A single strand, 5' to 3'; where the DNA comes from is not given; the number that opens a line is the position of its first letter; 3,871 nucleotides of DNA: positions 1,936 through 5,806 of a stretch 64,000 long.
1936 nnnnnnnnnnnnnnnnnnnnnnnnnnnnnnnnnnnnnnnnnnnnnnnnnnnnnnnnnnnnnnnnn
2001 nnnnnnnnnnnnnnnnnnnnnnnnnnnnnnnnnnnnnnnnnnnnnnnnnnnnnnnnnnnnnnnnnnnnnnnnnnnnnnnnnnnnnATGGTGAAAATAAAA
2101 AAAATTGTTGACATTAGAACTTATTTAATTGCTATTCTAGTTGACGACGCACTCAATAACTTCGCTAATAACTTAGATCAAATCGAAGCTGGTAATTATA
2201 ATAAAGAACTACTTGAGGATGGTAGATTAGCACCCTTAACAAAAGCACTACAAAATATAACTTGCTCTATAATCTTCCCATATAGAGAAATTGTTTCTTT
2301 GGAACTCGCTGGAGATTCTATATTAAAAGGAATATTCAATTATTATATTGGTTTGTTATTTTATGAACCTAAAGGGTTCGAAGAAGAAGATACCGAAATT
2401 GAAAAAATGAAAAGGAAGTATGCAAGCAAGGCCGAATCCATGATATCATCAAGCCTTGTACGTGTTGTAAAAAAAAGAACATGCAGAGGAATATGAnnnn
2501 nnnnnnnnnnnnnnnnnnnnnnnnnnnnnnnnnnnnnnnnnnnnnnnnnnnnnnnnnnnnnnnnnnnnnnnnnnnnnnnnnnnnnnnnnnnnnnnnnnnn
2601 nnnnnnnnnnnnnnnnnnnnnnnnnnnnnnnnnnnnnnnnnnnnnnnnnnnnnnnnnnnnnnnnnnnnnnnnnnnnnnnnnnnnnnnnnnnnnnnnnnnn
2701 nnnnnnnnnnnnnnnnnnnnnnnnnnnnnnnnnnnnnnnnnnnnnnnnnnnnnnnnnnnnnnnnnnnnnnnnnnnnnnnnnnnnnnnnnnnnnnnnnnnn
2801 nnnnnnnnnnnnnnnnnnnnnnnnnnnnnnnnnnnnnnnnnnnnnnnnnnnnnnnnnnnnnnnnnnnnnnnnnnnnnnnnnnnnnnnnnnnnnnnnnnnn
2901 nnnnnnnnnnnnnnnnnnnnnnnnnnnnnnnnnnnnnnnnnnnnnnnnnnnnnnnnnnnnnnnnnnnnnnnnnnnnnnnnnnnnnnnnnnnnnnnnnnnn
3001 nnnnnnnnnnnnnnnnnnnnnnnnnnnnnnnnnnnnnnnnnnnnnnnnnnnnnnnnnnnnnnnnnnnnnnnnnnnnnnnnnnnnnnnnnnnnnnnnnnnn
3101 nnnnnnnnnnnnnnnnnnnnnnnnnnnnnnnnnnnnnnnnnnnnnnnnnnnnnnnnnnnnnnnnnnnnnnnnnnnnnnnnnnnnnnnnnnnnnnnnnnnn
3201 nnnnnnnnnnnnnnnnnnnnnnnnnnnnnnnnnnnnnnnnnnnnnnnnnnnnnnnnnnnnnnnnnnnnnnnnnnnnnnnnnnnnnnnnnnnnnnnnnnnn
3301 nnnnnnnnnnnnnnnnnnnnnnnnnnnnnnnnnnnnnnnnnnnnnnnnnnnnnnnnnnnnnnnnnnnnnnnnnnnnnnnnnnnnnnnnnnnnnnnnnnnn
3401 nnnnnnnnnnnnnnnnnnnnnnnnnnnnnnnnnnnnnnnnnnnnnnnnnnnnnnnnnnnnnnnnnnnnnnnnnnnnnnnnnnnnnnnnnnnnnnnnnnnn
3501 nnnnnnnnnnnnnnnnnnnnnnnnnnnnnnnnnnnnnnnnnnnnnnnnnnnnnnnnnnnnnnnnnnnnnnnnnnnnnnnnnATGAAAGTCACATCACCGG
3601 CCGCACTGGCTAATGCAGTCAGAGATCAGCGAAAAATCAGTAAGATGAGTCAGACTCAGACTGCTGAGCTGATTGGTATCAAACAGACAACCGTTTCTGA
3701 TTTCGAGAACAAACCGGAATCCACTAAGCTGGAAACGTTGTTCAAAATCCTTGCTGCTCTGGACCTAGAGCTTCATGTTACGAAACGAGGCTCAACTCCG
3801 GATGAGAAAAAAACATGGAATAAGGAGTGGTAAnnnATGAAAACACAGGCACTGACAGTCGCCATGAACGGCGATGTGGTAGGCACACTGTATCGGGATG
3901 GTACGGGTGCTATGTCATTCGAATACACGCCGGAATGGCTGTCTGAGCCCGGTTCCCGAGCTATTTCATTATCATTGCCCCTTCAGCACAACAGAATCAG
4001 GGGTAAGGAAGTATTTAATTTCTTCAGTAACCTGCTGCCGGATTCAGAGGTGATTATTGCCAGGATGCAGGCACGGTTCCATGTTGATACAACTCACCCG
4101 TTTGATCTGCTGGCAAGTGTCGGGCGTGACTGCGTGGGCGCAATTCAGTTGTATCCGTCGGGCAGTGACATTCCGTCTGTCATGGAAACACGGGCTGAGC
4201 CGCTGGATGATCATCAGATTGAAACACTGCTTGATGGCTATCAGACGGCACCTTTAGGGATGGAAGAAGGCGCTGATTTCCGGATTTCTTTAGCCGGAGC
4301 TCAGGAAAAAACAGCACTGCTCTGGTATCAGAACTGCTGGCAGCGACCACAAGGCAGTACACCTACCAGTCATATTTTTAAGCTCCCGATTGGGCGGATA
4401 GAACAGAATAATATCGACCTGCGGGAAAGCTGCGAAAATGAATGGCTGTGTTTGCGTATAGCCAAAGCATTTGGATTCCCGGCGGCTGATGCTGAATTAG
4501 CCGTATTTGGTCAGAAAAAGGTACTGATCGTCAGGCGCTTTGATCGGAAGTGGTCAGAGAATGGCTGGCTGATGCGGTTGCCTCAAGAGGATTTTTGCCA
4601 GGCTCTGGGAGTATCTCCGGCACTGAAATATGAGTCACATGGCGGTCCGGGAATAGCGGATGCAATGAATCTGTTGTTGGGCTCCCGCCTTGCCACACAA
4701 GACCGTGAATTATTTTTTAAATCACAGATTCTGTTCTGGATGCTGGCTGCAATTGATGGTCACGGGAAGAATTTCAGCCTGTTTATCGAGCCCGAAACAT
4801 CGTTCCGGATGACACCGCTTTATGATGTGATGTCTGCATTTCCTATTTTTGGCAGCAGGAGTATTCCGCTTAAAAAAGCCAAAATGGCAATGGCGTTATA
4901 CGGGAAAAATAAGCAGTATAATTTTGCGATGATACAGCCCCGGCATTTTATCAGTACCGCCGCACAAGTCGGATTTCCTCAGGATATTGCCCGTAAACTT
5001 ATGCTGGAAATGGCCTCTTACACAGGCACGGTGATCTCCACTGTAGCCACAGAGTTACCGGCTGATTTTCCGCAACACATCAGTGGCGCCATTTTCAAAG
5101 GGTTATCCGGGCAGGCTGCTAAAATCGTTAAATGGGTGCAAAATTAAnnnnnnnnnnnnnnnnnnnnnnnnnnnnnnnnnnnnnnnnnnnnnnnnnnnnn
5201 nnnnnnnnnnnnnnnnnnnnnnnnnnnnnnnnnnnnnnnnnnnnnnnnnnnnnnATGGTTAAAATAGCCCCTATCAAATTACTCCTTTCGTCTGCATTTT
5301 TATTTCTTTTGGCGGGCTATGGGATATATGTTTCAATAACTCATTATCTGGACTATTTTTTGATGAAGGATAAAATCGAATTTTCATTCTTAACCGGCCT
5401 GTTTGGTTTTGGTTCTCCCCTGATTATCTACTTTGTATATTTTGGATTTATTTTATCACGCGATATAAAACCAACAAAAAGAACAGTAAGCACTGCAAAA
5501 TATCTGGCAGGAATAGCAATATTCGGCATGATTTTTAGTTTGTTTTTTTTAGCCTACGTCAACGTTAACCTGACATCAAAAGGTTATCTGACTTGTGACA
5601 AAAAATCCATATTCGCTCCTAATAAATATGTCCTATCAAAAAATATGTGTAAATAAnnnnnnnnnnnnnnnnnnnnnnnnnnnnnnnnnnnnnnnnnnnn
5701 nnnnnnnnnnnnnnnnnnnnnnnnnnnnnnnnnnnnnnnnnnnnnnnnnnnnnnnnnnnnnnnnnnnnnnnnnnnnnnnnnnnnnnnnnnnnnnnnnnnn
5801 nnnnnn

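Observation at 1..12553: Composite leuX island: two P4-type integrases in tandem, the outer one cut by an IS3 element, and the ancestral tRNA 3' end plus its terminator displaced 11.6 kb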

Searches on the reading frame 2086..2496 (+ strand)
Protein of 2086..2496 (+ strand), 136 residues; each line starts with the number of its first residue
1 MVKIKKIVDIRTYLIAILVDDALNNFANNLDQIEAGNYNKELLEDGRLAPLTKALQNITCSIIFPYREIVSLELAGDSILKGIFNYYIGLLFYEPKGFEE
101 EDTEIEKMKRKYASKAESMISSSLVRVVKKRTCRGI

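Call 9: search_protein_families(library=pfam, proteins=[window:2086-2496:+], max_evalue=0.01)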
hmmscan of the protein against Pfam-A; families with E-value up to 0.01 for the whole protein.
window:2086-2496:+ (136 aa): 0 families

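Call 32: search_protein_families(library=padloc, proteins=[window:2086-2496:+], max_evalue=0.001)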
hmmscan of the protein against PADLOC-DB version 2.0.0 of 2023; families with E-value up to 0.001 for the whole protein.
window:2086-2496:+ (136 aa): 0 families

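Call 33: search_protein_families(library=ncbifam, proteins=[window:2086-2496:+], max_evalue=0.001)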
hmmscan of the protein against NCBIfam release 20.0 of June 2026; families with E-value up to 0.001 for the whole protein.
window:2086-2496:+ (136 aa): 3 families
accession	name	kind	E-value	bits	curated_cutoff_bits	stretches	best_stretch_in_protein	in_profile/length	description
NF003429.0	PRK04926.1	equivalog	2.3e-14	53.1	405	1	8-122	330-445/500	dGTPase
NF002205.0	PRK01096.1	equivalog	6.5e-09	35.3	439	1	6-104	294-392/444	deoxyguanosinetriphosphate triphosphohydrolase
TIGR01353.1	dGTP_triPase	subfamily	1.1e-08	35.1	152.35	1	7-114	255-349/389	dGTP triphosphohydrolase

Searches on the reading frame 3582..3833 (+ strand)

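Call 9: search_protein_families(library=pfam, proteins=[window:3582-3833:+], max_evalue=0.01)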
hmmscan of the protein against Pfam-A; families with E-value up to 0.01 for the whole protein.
window:3582-3833:+ (83 aa): 4 families
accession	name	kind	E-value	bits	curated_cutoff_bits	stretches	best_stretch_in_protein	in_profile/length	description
PF01381.28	HTH_3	-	3.6e-11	43.3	23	1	14-64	2-52/55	Helix-turn-helix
PF13744.12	HTH_37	-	2.2e-05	24.6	27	1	7-66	17-77/80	Helix-turn-helix domain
PF13443.12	HTH_26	-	0.00011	22.8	22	1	20-63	9-53/63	Cro/C1-type HTH DNA-binding domain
PF13560.12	HTH_31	-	0.0012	19.6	27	1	9-56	2-50/64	Helix-turn-helix domain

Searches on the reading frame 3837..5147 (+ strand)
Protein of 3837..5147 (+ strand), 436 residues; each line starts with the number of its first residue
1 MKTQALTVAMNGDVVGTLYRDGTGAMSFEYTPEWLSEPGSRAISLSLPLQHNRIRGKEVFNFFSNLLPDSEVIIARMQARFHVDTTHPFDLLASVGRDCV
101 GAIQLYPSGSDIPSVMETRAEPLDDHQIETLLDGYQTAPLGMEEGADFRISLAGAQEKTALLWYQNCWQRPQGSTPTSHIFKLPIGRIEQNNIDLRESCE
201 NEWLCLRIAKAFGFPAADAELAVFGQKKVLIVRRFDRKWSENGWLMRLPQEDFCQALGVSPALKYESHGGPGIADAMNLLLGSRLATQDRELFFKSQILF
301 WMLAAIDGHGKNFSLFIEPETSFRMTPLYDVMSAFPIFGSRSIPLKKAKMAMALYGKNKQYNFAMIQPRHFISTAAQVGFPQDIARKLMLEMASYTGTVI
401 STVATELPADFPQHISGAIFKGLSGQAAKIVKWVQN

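Call 9: search_protein_families(library=pfam, proteins=[window:3837-5147:+], max_evalue=0.01)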
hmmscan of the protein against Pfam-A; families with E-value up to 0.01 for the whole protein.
window:3837-5147:+ (436 aa): 2 families
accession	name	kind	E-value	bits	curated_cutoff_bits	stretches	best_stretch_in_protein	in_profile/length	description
PF07804.18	HipA_C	-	1.1e-50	172.7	30.5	1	150-393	1-206/213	HipA-like C-terminal domain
PF13657.11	Couple_hipA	-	1.6e-28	99.6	22.5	1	6-105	1-98/99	HipA N-terminal domain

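Call 25: find_encoding_contigs(protein=window:3837-5147:+, flank=10000, max_places=10)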
Protein window:3837-5147:+ (436 aa): no gene with exactly this product is on record in the collection.

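Call 32: search_protein_families(library=padloc, proteins=[window:3837-5147:+], max_evalue=0.001)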
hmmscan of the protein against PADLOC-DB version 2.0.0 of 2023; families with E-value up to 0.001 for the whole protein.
window:3837-5147:+ (436 aa): 1 family
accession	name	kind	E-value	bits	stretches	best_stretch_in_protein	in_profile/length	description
PDLC04342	PDC-M03A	-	0.00012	19.7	1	190-335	46-194/299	-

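Call 33: search_protein_families(library=ncbifam, proteins=[window:3837-5147:+], max_evalue=0.001)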
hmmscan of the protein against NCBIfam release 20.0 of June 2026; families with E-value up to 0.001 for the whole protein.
window:3837-5147:+ (436 aa): 2 families
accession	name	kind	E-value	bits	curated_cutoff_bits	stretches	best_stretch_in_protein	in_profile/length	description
TIGR03071.1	couple_hipA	domain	1.8e-29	101.8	27.8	1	6-105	2-100/101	HipA N-terminal domain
NF007297.0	PRK09775.1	equivalog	3.2e-06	26.1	401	1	201-377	248-416/446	type II toxin-antitoxin system HipA family toxin YjjJ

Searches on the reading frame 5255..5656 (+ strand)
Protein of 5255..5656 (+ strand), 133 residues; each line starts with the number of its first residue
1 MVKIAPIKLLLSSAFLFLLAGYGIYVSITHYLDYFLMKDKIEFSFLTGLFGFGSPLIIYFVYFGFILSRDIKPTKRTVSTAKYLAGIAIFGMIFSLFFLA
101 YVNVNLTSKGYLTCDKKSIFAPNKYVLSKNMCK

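Call 9: search_protein_families(library=pfam, proteins=[window:5255-5656:+], max_evalue=0.01)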
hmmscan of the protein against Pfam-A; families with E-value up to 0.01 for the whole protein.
window:5255-5656:+ (133 aa): 1 family
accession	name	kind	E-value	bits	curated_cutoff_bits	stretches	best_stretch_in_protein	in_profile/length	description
PF06836.17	DUF1240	-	3.1e-21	76.3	24.3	1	39-133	1-95/95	Protein of unknown function (DUF1240)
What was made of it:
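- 5255..5656 (+): Cargo: DUF1240 membrane protein. Pfam E 3e-21 (call 9).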

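Call 32: search_protein_families(library=padloc, proteins=[window:5255-5656:+], max_evalue=0.001)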
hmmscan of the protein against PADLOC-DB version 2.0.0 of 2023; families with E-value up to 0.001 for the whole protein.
window:5255-5656:+ (133 aa): 0 families
